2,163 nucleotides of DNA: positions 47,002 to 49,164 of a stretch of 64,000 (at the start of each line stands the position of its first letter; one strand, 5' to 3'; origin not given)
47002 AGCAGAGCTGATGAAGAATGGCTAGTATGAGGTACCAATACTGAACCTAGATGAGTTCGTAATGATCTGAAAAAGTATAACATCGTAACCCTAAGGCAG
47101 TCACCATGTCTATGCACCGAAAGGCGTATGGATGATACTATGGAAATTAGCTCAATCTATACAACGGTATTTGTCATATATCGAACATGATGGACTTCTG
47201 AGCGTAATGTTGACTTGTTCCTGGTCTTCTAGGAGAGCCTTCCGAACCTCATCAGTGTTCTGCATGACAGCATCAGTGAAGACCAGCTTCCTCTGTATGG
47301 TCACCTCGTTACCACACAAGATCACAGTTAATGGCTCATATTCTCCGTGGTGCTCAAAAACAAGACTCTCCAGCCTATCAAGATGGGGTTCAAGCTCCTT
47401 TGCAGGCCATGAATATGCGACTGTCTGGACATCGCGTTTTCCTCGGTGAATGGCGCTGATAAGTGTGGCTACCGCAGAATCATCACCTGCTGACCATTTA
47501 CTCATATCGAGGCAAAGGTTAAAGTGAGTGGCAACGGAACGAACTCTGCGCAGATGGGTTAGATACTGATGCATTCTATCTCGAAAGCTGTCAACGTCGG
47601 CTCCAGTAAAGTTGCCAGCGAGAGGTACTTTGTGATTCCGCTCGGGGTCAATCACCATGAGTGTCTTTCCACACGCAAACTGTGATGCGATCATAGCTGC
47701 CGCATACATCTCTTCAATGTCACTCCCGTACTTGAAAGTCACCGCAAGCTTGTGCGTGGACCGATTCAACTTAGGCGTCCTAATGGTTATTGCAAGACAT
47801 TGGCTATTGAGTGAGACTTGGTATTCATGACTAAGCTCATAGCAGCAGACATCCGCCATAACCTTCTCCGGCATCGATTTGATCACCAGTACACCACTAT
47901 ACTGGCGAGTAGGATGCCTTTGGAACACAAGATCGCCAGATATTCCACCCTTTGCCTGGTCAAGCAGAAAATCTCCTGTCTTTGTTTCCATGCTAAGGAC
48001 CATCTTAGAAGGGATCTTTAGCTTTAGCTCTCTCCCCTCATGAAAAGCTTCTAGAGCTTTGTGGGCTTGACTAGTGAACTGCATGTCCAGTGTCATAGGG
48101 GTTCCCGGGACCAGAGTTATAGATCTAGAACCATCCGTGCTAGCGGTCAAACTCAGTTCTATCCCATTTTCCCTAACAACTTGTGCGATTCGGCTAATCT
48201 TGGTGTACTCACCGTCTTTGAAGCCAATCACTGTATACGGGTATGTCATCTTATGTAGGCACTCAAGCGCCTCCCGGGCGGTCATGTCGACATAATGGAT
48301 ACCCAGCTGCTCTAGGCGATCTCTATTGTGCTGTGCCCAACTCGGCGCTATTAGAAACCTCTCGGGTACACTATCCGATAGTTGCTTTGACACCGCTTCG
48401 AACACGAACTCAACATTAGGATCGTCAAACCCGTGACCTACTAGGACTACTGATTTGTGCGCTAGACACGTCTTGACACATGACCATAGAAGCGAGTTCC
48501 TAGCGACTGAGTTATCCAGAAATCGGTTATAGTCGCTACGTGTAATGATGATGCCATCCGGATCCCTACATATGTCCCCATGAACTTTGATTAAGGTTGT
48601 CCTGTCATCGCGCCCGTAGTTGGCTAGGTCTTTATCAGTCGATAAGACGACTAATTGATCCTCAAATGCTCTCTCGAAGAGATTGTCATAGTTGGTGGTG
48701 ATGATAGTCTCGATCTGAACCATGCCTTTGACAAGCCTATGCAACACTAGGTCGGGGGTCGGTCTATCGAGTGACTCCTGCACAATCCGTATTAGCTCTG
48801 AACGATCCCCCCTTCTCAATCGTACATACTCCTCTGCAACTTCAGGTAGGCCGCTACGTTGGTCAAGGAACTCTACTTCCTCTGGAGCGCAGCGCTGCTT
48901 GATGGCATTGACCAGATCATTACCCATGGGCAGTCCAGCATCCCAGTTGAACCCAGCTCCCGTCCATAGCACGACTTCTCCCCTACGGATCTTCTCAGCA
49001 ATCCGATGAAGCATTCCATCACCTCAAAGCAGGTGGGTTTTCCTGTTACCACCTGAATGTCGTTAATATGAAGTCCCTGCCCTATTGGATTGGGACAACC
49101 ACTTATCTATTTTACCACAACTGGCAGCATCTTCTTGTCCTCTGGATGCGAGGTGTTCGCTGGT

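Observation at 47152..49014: Standalone 620-aa SIR2_2 protein with a novel C-terminal domain in the immunity-to-integrase cargo slot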

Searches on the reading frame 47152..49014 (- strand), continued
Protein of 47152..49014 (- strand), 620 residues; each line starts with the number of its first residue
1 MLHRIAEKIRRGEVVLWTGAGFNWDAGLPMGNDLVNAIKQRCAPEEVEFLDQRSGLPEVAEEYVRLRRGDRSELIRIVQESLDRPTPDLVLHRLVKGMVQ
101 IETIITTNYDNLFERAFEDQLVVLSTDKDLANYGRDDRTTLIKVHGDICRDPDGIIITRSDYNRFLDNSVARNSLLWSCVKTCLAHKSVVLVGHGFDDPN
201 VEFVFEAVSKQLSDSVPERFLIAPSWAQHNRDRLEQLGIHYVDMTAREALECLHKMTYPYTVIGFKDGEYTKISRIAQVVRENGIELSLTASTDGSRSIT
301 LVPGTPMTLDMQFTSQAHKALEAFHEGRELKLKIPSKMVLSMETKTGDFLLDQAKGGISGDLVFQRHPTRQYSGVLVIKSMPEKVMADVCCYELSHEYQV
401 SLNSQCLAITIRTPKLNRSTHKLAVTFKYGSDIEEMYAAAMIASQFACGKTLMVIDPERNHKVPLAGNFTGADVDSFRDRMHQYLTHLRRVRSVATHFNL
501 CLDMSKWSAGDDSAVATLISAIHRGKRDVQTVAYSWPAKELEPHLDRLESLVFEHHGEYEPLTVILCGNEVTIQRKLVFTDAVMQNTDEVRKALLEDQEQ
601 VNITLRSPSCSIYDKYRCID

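Call 79: search_protein_families(library=pfam, proteins=[L088:6368-7984:+, L088:4111-6291:+, L088:10480-11508:+, L088:11599-12603:+, L089:6795-7973:+, L089:5646-6791:+, L089:9901-11679:+, L089:11688-12812:+, L090:796-1758:-, L090:5705-8035:-], max_evalue=0.001)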
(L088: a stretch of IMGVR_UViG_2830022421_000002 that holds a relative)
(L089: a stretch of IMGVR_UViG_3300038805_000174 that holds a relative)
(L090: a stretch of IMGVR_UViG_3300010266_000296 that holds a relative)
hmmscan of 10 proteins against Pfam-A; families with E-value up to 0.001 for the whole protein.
L088:6368-7984:+ (538 aa): 0 families

L088:4111-6291:+ (726 aa): 0 families

L088:10480-11508:+ (342 aa): 1 family
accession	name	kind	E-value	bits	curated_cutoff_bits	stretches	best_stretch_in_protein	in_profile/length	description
PF12987.12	DUF3871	-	2.3e-144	480.5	27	1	36-341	15-318/318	Domain of unknown function, B. Theta Gene description (DUF3871)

L088:11599-12603:+ (334 aa): 0 families

L089:6795-7973:+ (392 aa): 3 families
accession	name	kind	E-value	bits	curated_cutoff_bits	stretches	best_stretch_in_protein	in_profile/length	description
PF03235.19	GmrSD_N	-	9.7e-20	72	33.2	1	36-162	12-198/199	GmrSD restriction endonuclease, N-terminal domain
PF01844.29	HNH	-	9.4e-08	32.5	21.4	1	356-391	12-47/47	HNH endonuclease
PF14279.12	HNH_5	-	9.6e-05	22.7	27.5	1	356-391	11-46/56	HNH endonuclease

L089:5646-6791:+ (381 aa): 1 family
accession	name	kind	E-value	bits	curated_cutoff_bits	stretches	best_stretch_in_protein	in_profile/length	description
PF13651.11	EcoRI_methylase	-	2.3e-131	438.6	26.4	1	7-380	1-345/345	Adenine-specific methyltransferase EcoRI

L089:9901-11679:+ (592 aa): 1 family
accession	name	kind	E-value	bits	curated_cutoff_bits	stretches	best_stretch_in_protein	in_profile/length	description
PF03235.19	GmrSD_N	-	4.3e-30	105.8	33.2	1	13-235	1-194/199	GmrSD restriction endonuclease, N-terminal domain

L089:11688-12812:+ (374 aa): 1 family
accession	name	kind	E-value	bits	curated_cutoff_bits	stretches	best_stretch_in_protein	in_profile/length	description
PF13392.12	HNH_3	-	4e-16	58.8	24.8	1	66-112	2-45/46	HNH endonuclease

L090:796-1758:- (320 aa): 1 family
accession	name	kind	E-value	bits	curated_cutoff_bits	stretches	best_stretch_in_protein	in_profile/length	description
PF24698.1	DUF7662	-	7.9e-09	35.6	26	1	6-77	1-69/72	Domain of unknown function (DUF7662)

L090:5705-8035:- (776 aa): 1 family
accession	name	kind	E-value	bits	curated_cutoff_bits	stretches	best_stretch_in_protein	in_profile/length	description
PF13148.11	DUF3987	-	4.3e-98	329.3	27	1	336-690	2-363/364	Protein of unknown function (DUF3987)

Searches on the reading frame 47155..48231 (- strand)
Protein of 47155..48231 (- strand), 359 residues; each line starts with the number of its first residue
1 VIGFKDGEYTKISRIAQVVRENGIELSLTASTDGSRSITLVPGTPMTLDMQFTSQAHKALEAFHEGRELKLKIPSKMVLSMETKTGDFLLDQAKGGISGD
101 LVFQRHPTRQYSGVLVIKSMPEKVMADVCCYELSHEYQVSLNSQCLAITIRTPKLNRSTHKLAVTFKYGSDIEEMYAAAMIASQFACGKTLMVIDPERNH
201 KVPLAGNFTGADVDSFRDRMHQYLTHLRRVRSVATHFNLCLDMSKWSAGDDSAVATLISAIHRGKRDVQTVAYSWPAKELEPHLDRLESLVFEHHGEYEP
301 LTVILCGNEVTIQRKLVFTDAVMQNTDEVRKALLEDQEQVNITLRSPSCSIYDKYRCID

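Call 23: search_solved_structures(query=A2, max_evalue=10)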
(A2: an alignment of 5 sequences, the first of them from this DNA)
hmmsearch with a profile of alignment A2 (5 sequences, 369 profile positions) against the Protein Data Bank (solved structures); distinct sequences matched with E-value up to 10: 2.
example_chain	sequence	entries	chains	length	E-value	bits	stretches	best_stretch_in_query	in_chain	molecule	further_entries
2mwm_A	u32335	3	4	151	0.11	14.6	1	55-103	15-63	Putative trp repressor binding protein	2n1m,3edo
7qa1_A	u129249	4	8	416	0.91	11.5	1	87-124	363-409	Toxin-10 pesticidal protein (Tpp) 49Aa1 | Cry49Aa protein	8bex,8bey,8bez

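Call 24: search_protein_families(library=pfam, alignment_id=A2, max_evalue=1)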
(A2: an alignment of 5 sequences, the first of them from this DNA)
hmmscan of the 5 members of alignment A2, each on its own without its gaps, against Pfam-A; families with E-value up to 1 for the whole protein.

A. member 1, seq(359 aa): 1 family
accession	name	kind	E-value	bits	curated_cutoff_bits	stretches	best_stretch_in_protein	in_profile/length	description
PF13466.11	STAS_2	-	0.017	15.7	29.2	1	204-275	3-65/80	STAS domain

B. families by the number of members that match (of 5 scanned): 9 families
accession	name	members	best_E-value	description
PF03271.22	EB1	1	0.0087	EB1-like C-terminal motif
PF16873.10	AbiGii_2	1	0.011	Putative abortive phage resistance protein AbiGii toxin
PF13466.11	STAS_2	1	0.017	STAS domain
PF19765.4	DUF6252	1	0.017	Family of unknown function (DUF6252)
PF25050.1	TARBP1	1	0.019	TARBP1 domain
PF08171.16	Mad3_BUB1_II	1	0.022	Mad3/BUB1 homology region 2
PF07901.16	DUF1672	1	0.04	Protein of unknown function (DUF1672)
PF22128.2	Alp7A_like_C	1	0.042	Alp7A C-terminal domain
PF12673.12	SipL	1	0.15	SipL, SPOCS domain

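Call 33: search_protein_representatives(alignment_id=A2)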
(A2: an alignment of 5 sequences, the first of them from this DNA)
Query: 5 sequences, 369 profile positions. Proteins with E-value up to 0.001 (for the whole library): 316; up to 1e-10: 225; up to 1e-30: 40. The best 150 are listed.
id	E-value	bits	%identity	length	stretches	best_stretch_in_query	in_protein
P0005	7.0e-138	475.9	-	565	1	1-369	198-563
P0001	4.9e-128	443.5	-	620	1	1-366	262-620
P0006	1.0e-117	409.5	-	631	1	1-369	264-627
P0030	4.0e-62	226.6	-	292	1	78-363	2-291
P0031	2.5e-60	220.7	-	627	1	1-362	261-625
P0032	8.5e-52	192.6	-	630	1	1-366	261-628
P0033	5.8e-44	166.9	-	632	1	2-330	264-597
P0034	7.9e-43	163.1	-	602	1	2-346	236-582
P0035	9.0e-41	156.4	-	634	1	2-364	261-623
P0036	1.0e-40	156.2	-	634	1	2-363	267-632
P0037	1.6e-40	155.6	-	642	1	2-363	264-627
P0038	9.0e-39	149.8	-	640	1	1-365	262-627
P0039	3.5e-38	147.8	-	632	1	1-362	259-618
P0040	8.2e-37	143.3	-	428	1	1-362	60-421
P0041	1.5e-36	142.5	-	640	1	2-365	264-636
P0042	3.4e-36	141.3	-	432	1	1-364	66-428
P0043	5.5e-36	140.6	-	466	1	2-364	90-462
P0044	6.3e-36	140.4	-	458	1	1-367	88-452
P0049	2.0e-34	135.5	-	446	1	1-366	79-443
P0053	4.6e-33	131.0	-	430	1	1-364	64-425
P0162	1.7e-19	86.3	-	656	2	47-363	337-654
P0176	5.9e-18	81.3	-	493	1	47-364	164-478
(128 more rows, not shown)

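Call 35: search_protein_families(library=pfam, proteins=[P0040, P0042, P0043, P0044, P0049, P0053, P0031, P0032, P0162, P0176], max_evalue=0.001)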
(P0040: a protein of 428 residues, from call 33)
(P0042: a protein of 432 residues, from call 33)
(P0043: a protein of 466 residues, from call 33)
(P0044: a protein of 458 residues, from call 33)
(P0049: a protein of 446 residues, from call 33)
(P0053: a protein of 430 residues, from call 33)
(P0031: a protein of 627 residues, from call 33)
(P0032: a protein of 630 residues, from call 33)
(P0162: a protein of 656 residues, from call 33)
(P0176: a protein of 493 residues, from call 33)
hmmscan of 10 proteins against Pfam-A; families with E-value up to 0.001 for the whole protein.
P0040 (428 aa): 0 families

P0042 (432 aa): 0 families

P0043 (466 aa): 1 family
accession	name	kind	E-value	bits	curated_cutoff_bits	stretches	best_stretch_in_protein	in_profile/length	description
PF13289.12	SIR2_2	-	2e-10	41.4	24.5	1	6-69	77-141/141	SIR2-like domain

P0044 (458 aa): 1 family
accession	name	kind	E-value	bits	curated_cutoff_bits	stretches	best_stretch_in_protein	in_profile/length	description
PF13289.12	SIR2_2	-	2.4e-07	31.4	24.5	1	2-68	73-141/141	SIR2-like domain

P0049 (446 aa): 1 family
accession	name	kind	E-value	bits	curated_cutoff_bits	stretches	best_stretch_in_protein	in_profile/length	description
PF13289.12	SIR2_2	-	5.6e-05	23.7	24.5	1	5-59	85-141/141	SIR2-like domain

P0053 (430 aa): 0 families

P0031 (627 aa): 1 family
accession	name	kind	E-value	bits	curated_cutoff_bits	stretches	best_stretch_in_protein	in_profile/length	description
PF13289.12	SIR2_2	-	8.4e-28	97.7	24.5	1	105-241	2-141/141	SIR2-like domain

P0032 (630 aa): 1 family
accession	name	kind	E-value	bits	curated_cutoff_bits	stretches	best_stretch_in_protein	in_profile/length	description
PF13289.12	SIR2_2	-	1e-35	123.4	24.5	1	105-241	2-141/141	SIR2-like domain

P0162 (656 aa): 1 family
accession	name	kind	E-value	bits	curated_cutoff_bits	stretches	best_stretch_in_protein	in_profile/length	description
PF13289.12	SIR2_2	-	2.5e-25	89.6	24.5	1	105-242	2-141/141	SIR2-like domain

P0176 (493 aa): 7 families
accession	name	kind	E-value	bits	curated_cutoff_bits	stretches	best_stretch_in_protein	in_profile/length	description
PF13086.12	AAA_11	-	3.3e-08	34.1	27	1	6-115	15-138/257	AAA domain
PF13245.12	AAA_19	-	1.2e-07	32.4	25.1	1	2-76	6-81/134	AAA domain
PF02399.21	Herpes_ori_bp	-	9.4e-05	21.1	20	1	7-69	49-112/820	Origin of replication binding protein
PF09848.15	SLFN-g3_helicase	-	0.00026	20.8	24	1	11-69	5-56/354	Schlafen group 3, DNA/RNA helicase domain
PF20720.3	nSTAND3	-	0.00034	20.8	27.2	1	11-80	21-88/155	Novel STAND NTPase 3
PF13604.12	AAA_30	-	0.00037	20.7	27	1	9-68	20-78/191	AAA domain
PF03796.21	DnaB_C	-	0.00075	19.4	27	0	8-51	20-64/255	DnaB-like helicase C terminal domain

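Call 41: find_homologous_proteins(query=A3, max_evalue=0.001)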
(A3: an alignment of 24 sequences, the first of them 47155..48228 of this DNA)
Query A3 (24 sequences) (358 aa, profile of the alignment): 9 proteins with E <= 0.001 among 8000 candidates.
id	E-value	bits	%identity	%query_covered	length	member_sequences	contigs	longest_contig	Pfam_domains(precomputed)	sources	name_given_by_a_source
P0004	4.8e-78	281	-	-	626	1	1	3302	PF13289.13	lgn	-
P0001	2.9e-74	268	100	100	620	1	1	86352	PF13289.13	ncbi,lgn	-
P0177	3.0e-63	232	35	7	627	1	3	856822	PF13289.13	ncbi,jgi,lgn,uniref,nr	ncbi:SIR2 family NAD-dependent protein deacylase [Chryseobacterium lathyri]|jgi:NAD-dependent SIR2 f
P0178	1.2e-54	204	-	-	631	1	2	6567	PF13289.13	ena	-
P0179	1.0e-50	191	22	24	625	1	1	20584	PF13289.13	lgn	-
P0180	9.8e-50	187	-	-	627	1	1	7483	PF13289.13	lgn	-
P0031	2.7e-45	173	65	5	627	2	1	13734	PF13289.13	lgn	-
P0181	1.8e-43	167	29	12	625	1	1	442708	PF13289.13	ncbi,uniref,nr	ncbi:SIR2 family NAD-dependent protein deacylase [Chryseobacterium indologenes]|uniref:SIR2 family N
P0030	5.3e-41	159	30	15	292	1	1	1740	-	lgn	-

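Call 48: predict_structure(alignment_id=A3)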
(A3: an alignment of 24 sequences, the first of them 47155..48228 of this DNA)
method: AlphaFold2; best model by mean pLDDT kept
length: 358 residues; sequences in the alignment: 24
mean_pLDDT: 82.0   pTM: 0.67
mean pLDDT of the five models: 82.0, 81.7, 80.8, 78.4, 77.4
residues with pLDDT >= 90: 155; 70-90: 144; 50-70: 29; < 50: 30
segments of 3 or more residues with pLDDT < 50: 1-10, 22-41
pLDDT, mean of each block of 10 residues (from residue 1): 37 55 38 35 67 81 82 84 68 75 86 91 93 89 92 80 88 93 90 83 70 89 94 94 92 95 90 90 86 89 95 92 94 94 90 90
secondary structure, 60 per line:
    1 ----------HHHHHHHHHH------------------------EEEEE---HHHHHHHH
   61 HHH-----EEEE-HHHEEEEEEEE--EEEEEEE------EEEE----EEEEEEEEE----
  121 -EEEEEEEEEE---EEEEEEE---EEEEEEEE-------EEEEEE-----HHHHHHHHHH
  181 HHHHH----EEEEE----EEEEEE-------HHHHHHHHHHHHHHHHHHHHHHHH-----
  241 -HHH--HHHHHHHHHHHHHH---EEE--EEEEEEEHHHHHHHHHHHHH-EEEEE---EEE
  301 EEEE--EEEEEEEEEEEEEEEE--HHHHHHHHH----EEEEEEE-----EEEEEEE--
elements in order: H11-20 E45-49 H53-63 E69-72 E77-84 E87-93 E100-103 E108-116 E122-131 E135-141 E145-152 E160-165 H171-185 E190-194 E199-204 H212-235 H247-260 E264-266 E269-275 H276-288 E290-294 E298-304 E307-322 H325-333 E338-344 E350-356

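Call 51: find_encoding_contigs(protein=P0176, flank=6000, max_places=2)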
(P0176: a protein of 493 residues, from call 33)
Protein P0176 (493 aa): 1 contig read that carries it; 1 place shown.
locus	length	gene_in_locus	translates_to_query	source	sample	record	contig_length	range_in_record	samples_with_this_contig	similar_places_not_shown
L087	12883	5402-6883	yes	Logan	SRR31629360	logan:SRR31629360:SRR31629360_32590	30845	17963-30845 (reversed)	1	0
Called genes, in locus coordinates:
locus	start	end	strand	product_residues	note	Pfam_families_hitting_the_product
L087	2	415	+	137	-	?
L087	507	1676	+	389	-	-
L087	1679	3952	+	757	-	-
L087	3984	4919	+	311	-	-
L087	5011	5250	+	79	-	-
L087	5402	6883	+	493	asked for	PF13086:AAA_11, PF13245:AAA_19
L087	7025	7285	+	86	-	-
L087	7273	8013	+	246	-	PF06414:Zeta_toxin (weak)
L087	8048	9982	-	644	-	-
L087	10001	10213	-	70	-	-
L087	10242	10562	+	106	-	-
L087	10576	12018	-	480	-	PF17164:DUF5122 (faint), PF18962:Por_Secre_tail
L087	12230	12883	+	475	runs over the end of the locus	PF13351:DUF4099, PF13101:DUF3945, PF13342:Toprim_Crpt, PF13101:DUF3945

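Call 65: fold_search(model_id=the predicted structure, library=pdb)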
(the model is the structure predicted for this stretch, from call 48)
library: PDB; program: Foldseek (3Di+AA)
matches with E <= 10: 987; with E <= 0.001: 0
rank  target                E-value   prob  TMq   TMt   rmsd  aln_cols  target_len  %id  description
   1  6ptv_D                1.4e-02  0.11  0.10  0.10  24.3       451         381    8  Crystal structure of a DnaN sliding clamp (DNA polymerase III subunit beta) from Rickettsia rickettsii bound to grisel (released 2019-08-07)
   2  3b2k                  3.6e-02  0.35  0.10  0.26  15.8       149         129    9  Iodide derivative of human LFABP (released 2012-06-20)
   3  3stk                  3.6e-02  0.35  0.11  0.26  15.3       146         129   10  Crystal Structure of human LFABP complex with two molecules of palmitic acid (holo-LFABP) (released 2011-08-10)
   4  6ptv_C                3.6e-02  0.08  0.10  0.10  23.5       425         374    7  Crystal structure of a DnaN sliding clamp (DNA polymerase III subunit beta) from Rickettsia rickettsii bound to grisel (released 2019-08-07)
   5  6ptv_A                3.6e-02  0.08  0.10  0.09  24.5       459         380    7  Crystal structure of a DnaN sliding clamp (DNA polymerase III subunit beta) from Rickettsia rickettsii bound to grisel (released 2019-08-07)
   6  7re4_E                4.0e-02  0.14  0.09  0.13  20.2       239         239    7  Apo Hemophilin from A. baumannii (released 2021-11-17)
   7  7re4_A                4.9e-02  0.13  0.09  0.12  20.2       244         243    6  Apo Hemophilin from A. baumannii (released 2021-11-17)
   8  3p16_C                4.9e-02  0.09  0.11  0.11  24.2       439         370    8  Crystal structure of DNA polymerase III sliding clamp (released 2011-08-24)
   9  2f73_B                5.2e-02  0.18  0.09  0.21  22.1       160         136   11  Crystal structure of human fatty acid binding protein 1 (FABP1) (released 2005-12-13)
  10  7re4_C                5.2e-02  0.14  0.09  0.13  20.2       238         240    8  Apo Hemophilin from A. baumannii (released 2021-11-17)
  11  4n96_A                5.5e-02  0.08  0.10  0.10  22.9       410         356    9  E. coli sliding clamp in complex with 6-nitroindazole (released 2013-11-06)
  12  3b2h                  5.8e-02  0.33  0.11  0.27  14.8       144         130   10  Iodide derivative of human LFABP at high resolution (released 2012-06-20)
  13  3stm                  6.4e-02  0.35  0.11  0.29  17.4       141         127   10  Structure of human LFABP in complex with one molecule of palmitic acid (released 2011-08-10)
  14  6mp4_E                6.4e-02  0.30  0.11  0.27  21.6       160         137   12  Human liver FABP1 bound to tetrahydrocannabinol (released 2019-11-13)
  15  1lfo                  6.4e-02  0.18  0.09  0.23  18.4       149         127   11  LIVER FATTY ACID BINDING PROTEIN-OLEATE COMPLEX (released 1997-06-16)
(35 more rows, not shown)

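Call 66: fold_search(model_id=the predicted structure, library=viral)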
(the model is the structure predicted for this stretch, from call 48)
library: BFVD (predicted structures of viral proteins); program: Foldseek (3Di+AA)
matches with E <= 10: 1056; with E <= 0.001: 1
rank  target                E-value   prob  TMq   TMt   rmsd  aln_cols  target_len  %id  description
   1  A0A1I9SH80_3          7.4e-04  0.75  0.18  0.07  21.0       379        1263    8  Genome polyprotein [Botrytis cinerea betaendornavirus 1]
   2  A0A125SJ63            3.1e-03  0.57  0.12  0.15  18.9       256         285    6  (no name in the UniProt tables at hand)
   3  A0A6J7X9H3            8.7e-03  0.12  0.10  0.09  24.8       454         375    8  DNA polymerase III subunit beta [uncultured Caudovirales phage]
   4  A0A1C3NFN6            1.5e-02  0.09  0.09  0.09  23.8       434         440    8  (no name in the UniProt tables at hand)
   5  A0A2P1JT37            1.6e-02  0.16  0.11  0.15  19.4       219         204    9  Uncharacterized protein [Streptomyces phage Nesbitt]
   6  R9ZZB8                1.6e-02  0.28  0.09  0.12  26.9       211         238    9  Structural protein [Cellulophaga phage phi17:2]
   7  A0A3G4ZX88            1.7e-02  0.44  0.12  0.14  16.4       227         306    7  Uncharacterized protein [Faunusvirus sp.]
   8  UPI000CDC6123         1.7e-02  0.06  0.07  0.05  28.3       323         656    5  (no name look-up for this kind of identifier)
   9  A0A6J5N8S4            1.8e-02  0.30  0.13  0.08  23.6       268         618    8  Portal protein [uncultured Caudovirales phage]
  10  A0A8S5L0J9            1.9e-02  0.08  0.10  0.07  25.8       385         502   10  Maturation protein [ssRNA phage SRR6255746_1]
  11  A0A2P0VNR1            2.2e-02  0.14  0.12  0.05  23.6       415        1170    8  Uncharacterized protein [Tetraselmis virus 1]
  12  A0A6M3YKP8            2.7e-02  0.10  0.10  0.10  24.4       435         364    8  (no name in the UniProt tables at hand)
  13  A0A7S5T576            3.9e-02  0.10  0.10  0.10  23.2       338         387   11  (no name in the UniProt tables at hand)
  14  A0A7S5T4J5            4.1e-02  0.11  0.09  0.12  22.8       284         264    8  (no name in the UniProt tables at hand)
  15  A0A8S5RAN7            5.3e-02  0.11  0.11  0.14  19.4       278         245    9  Uncharacterized protein [virus sp. ctQcs9]
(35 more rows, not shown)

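Call 89: search_protein_families(library=padloc, proteins=[P0176], max_evalue=0.001)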
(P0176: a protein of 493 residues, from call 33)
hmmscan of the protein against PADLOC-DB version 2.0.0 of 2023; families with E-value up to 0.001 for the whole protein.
P0176 (493 aa): 7 families
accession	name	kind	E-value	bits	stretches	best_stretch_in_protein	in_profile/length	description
PDLC05009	PDC-S37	-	2.6e-15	53.3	1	11-105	312-409/1550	-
PDLC03920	MkoA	-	3.4e-09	33.6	1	7-117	631-745/1112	-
PDLC02194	Hhe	-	6.7e-09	31.5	1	11-74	444-507/1911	-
PDLC03921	MkoA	-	1.8e-08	30.5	1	7-127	1042-1163/1607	-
PDLC04140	mad8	-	3.5e-07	28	1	6-69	26-76/314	mads_8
PDLC03924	MkoC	-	4.3e-05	19.8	1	10-58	269-324/1136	-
PDLC00117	GajB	-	0.00066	16.3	0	10-61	30-85/604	UrvD helicase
